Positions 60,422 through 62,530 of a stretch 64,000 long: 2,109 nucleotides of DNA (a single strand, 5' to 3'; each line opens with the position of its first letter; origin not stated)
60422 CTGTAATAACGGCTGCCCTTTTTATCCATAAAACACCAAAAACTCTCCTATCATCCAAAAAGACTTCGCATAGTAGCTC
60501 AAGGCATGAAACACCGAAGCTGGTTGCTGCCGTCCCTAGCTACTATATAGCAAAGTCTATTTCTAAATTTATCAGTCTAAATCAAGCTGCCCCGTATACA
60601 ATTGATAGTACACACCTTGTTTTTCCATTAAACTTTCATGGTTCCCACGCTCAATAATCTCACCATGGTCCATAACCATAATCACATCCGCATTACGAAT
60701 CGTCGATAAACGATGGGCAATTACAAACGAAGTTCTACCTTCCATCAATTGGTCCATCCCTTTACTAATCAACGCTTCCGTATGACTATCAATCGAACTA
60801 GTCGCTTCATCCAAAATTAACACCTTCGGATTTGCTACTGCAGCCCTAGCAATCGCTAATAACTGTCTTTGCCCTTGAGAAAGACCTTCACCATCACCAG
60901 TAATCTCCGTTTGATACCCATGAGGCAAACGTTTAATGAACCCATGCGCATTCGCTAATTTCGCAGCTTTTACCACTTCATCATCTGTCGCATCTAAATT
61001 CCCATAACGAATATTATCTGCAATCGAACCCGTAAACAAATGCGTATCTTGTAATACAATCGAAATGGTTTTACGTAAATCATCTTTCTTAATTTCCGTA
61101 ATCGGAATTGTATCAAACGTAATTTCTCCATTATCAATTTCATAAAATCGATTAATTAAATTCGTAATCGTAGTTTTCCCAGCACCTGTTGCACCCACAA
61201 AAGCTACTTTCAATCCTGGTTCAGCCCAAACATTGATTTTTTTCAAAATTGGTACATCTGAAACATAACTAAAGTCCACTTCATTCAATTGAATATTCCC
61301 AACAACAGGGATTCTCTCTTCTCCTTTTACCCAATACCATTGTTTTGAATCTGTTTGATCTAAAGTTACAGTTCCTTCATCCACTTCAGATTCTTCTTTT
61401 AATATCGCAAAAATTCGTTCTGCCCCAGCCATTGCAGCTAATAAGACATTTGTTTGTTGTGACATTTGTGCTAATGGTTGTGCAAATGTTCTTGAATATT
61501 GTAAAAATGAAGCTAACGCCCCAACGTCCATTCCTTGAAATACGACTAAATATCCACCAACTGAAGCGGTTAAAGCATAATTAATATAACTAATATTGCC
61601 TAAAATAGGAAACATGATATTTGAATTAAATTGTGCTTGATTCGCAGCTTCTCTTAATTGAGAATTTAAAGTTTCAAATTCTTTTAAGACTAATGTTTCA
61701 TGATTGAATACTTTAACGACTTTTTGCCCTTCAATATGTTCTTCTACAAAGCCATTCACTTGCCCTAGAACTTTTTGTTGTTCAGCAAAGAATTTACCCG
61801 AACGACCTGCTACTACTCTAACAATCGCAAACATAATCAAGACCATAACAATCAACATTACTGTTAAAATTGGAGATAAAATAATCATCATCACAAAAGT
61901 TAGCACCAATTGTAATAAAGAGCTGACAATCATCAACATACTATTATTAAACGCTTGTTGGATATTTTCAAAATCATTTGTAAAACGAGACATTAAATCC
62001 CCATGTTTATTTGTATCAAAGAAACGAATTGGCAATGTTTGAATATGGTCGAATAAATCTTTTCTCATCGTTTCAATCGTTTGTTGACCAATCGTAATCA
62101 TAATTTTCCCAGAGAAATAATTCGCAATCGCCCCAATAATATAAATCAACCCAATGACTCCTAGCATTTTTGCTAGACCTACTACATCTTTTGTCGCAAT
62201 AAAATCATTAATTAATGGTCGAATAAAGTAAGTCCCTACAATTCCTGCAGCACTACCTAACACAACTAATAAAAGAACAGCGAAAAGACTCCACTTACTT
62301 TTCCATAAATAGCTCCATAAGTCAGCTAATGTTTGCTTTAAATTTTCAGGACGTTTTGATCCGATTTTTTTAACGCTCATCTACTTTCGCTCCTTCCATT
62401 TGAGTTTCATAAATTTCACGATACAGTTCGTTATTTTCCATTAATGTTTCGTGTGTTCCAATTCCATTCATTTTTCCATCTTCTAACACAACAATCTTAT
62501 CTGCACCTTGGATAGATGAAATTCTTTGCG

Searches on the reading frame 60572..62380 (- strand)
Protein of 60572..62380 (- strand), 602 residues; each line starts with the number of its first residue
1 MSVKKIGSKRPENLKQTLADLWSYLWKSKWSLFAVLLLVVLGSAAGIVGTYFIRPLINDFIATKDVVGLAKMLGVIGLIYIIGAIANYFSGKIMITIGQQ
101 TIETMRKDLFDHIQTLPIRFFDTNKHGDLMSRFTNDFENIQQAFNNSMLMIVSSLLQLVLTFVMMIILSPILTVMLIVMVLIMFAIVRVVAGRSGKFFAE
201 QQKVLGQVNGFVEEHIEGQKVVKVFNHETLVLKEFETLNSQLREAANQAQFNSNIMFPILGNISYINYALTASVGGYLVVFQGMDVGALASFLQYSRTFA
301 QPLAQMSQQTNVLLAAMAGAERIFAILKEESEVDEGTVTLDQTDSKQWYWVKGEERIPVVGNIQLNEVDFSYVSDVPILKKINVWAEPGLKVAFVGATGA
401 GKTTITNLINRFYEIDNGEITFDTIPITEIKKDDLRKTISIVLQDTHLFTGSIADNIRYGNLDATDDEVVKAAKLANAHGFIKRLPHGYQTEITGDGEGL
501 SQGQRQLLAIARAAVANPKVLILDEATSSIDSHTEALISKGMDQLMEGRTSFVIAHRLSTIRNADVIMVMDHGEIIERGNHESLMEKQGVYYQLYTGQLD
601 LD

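Call 54: search_protein_families(library=pfam, proteins=[window:60572-62380:-], max_evalue=0.00001)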
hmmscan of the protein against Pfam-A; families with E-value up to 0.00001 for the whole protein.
window:60572-62380:- (602 aa): 2 families
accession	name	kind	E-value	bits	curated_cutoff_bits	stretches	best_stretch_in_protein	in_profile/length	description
PF00664.28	ABC_membrane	-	2.7e-54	185.2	28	1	32-303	1-274/274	ABC transporter transmembrane region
PF00005.33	ABC_tran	-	1.7e-28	100.4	25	1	379-528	1-137/137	ABC transporter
